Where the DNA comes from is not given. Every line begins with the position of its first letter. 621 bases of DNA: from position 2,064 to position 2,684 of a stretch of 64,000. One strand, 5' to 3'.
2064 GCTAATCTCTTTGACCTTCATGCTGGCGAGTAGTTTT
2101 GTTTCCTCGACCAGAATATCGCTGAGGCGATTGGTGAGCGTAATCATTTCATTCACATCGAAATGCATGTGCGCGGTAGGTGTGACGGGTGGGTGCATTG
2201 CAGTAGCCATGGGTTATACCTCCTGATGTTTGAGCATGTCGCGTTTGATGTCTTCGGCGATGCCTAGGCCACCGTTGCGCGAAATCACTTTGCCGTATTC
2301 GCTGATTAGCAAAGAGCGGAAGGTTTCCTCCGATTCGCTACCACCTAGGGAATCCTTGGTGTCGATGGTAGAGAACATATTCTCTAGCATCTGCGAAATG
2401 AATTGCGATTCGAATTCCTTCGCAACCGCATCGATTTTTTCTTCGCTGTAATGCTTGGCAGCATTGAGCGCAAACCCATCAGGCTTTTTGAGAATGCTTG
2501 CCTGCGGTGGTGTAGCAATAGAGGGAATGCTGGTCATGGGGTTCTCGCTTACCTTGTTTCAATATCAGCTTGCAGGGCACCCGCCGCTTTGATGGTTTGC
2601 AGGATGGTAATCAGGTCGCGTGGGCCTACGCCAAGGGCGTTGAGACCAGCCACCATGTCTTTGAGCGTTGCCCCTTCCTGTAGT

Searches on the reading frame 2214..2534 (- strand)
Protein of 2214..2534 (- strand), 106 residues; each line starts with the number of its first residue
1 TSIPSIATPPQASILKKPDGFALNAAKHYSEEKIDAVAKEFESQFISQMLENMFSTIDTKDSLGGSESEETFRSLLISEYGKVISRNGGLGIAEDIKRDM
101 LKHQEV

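Call 58: search_protein_families(library=pfam, proteins=[window:2214-2534:-], max_evalue=0.001)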
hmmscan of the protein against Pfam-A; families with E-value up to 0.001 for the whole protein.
window:2214-2534:- (106 aa): 1 family
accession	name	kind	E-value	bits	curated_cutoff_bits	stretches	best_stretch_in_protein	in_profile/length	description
PF10135.14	Rod-binding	-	9.9e-11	42.5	25.1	1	52-96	2-48/51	Rod binding protein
